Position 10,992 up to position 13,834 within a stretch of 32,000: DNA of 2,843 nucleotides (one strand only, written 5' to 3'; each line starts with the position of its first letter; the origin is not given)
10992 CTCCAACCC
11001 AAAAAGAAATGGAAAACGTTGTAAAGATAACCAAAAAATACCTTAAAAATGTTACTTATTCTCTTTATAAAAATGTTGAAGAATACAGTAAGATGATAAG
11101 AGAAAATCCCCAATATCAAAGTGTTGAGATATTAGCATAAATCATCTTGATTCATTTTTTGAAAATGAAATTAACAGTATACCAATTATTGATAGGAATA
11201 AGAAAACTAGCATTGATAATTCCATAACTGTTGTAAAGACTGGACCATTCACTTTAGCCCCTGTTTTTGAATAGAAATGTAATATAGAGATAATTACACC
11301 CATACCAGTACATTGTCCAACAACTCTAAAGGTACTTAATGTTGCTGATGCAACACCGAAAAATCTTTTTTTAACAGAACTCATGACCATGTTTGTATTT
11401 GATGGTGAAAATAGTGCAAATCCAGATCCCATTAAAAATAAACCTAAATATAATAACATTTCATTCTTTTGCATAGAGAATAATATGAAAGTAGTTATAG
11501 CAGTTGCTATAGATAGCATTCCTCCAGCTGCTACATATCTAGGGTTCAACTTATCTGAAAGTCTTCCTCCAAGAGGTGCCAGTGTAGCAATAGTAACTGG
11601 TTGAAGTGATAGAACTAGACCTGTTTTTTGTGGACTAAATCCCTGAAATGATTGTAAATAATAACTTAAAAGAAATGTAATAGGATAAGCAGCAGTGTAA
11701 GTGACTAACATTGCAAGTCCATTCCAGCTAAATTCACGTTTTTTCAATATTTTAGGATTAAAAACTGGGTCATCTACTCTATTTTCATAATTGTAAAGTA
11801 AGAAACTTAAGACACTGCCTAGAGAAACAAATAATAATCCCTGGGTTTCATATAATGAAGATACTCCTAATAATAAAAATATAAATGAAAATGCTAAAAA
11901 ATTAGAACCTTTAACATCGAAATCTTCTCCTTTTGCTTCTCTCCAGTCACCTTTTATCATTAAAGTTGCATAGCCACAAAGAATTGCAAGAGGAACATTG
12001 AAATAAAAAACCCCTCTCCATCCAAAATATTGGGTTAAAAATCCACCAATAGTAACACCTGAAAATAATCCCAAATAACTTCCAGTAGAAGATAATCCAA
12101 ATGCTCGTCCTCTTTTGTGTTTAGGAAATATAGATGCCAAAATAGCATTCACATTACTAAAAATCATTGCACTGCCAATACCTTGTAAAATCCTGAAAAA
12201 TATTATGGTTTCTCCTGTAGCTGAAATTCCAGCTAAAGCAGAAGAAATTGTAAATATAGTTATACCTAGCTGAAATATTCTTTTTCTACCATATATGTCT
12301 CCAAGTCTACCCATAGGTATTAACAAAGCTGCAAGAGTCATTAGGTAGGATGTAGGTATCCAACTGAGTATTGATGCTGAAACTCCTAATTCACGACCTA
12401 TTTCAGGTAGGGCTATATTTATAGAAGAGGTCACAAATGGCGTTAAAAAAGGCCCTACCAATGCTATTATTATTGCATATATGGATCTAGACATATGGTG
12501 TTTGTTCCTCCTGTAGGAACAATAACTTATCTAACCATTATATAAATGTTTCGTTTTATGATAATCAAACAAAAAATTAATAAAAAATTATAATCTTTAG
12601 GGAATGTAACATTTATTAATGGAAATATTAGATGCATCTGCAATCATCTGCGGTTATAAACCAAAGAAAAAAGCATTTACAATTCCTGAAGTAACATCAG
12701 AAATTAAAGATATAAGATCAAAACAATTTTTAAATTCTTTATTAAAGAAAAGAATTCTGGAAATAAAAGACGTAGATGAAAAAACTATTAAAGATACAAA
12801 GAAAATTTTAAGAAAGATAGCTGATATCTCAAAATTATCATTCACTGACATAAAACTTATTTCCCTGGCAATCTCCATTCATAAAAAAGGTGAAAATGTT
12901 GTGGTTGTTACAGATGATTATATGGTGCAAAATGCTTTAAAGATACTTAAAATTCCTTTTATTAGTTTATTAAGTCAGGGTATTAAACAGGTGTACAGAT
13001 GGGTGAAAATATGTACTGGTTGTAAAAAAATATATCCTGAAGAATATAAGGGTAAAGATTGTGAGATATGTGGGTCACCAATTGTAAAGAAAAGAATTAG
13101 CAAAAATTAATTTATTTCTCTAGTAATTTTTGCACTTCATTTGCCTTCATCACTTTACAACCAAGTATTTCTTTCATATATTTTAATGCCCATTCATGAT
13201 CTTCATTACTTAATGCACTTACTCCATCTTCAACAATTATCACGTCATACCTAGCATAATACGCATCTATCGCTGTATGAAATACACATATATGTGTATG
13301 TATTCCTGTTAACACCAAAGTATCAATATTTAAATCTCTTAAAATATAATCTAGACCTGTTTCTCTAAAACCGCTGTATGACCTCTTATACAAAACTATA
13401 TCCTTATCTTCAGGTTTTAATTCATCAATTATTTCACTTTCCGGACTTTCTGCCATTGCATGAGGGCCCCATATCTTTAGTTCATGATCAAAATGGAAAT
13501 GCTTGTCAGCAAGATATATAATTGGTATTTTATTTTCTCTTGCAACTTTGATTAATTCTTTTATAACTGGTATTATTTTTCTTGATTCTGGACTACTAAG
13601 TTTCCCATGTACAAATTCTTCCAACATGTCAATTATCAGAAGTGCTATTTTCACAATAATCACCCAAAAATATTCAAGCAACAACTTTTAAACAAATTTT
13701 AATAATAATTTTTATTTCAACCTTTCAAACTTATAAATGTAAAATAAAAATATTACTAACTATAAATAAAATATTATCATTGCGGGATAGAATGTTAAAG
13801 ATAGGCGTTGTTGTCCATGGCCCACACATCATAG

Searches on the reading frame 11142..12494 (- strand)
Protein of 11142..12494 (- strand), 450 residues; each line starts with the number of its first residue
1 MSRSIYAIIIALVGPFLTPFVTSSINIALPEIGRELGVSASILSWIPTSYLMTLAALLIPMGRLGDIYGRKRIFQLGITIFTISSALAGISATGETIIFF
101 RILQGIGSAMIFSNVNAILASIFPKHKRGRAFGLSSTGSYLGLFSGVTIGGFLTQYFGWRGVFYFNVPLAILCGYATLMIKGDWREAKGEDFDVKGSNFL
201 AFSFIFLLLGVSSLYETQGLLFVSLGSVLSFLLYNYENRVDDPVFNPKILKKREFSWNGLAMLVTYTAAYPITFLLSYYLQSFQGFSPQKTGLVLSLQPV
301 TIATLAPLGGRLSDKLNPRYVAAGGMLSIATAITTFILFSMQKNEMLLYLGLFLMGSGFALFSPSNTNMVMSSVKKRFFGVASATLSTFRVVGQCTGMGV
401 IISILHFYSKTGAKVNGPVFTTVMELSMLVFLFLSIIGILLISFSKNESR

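Call 24: search_protein_families(library=pfam, proteins=[window:11142-12494:-], max_evalue=0.001)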
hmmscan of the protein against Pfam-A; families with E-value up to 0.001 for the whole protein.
window:11142-12494:- (450 aa): 3 families
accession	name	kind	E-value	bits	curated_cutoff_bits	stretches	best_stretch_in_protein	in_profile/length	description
PF07690.21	MFS_1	-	6e-57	193.6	33.4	1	13-397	3-346/347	Major Facilitator Superfamily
PF00083.30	Sugar_tr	-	4.2e-09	36.2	22.3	1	50-176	55-187/452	Sugar (and other) transporter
PF05977.19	MFS_3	-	4.7e-09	35.7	27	1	55-186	59-191/524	Transmembrane secretion effector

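Call 39: list_cluster_members(proteins=[window:8027-10291:+, window:11145-12494:-, window:5989-7536:-, window:1632-2636:-, window:463-1620:-, window:18700-19923:+, window:29934-31430:+, window:25492-26796:+])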
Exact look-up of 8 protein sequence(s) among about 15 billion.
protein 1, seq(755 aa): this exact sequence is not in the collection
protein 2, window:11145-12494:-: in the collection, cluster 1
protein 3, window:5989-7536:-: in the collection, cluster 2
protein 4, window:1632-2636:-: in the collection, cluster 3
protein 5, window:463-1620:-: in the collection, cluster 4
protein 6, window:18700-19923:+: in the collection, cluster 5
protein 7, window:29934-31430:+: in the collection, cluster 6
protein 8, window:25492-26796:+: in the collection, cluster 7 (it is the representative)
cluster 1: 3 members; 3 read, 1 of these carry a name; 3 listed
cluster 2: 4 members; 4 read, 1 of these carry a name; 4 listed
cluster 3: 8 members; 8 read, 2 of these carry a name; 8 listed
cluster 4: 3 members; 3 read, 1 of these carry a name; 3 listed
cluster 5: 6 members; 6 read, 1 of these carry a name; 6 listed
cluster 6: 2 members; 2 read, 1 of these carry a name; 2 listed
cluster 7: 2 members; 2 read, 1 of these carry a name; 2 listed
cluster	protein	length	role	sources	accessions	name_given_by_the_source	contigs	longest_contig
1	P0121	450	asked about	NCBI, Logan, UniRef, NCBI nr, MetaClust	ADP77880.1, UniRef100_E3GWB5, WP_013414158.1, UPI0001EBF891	major facilitator superfamily MFS_1 [Methanothermus fervidus DSM 2088] | Major facilitator superfamily MFS_1 n=1 Tax=Methanothermus fervidus (strain ATCC 43054 / ... | MFS transporter [Methanothermus fervidus]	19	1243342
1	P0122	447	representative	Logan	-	-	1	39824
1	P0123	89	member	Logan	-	-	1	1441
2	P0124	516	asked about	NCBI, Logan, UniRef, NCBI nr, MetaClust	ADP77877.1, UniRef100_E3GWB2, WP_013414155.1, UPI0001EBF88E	hypothetical protein Mfer_1083 [Methanothermus fervidus DSM 2088] | Glycosyltransferase RgtA/B/C/D-like domain-containing protein n=1 Tax=Methanothermus ... | glycosyltransferase family 39 protein [Methanothermus fervidus]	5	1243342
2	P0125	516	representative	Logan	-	-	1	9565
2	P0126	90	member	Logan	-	-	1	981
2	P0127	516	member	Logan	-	-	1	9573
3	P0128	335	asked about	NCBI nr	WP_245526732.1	SDR family NAD(P)-dependent oxidoreductase [Methanothermus fervidus]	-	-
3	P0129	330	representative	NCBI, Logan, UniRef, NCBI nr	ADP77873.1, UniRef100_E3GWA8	NAD-dependent epimerase/dehydratase [Methanothermus fervidus DSM 2088] | NAD-dependent epimerase/dehydratase n=1 Tax=Methanothermus fervidus (strain ATCC 43054 / ...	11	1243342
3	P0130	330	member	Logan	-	-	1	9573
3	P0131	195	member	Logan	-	-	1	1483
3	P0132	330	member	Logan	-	-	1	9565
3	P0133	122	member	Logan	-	-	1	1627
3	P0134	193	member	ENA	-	-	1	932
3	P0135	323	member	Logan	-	-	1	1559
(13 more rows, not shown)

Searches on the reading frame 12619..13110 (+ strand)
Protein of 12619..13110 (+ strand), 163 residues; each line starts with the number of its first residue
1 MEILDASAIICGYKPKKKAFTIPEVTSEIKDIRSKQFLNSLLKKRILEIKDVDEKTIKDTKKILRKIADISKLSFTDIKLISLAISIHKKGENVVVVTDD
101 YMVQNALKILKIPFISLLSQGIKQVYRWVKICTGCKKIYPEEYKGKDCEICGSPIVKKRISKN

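Call 24: search_protein_families(library=pfam, proteins=[window:12619-13110:+], max_evalue=0.001)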
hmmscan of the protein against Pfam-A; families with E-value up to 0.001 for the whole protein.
window:12619-13110:+ (163 aa): 2 families
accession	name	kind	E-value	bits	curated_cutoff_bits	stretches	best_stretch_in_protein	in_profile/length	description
PF17146.10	PIN_6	-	2.7e-13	50.6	27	1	3-86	2-86/87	PIN domain of ribonuclease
PF08772.16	Zn_ribbon_NOB1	-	0.00064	20.2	24.9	0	122-158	1-36/72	Nin one binding (NOB1) Zn-ribbon like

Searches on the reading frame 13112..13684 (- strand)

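Call 24: search_protein_families(library=pfam, proteins=[window:13112-13684:-], max_evalue=0.001)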
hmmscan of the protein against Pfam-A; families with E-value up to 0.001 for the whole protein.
window:13112-13684:- (190 aa): 1 family
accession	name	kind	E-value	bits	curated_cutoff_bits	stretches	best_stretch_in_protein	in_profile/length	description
PF00857.26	Isochorismatase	-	1.2e-44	153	27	1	14-180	2-172/175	Isochorismatase domain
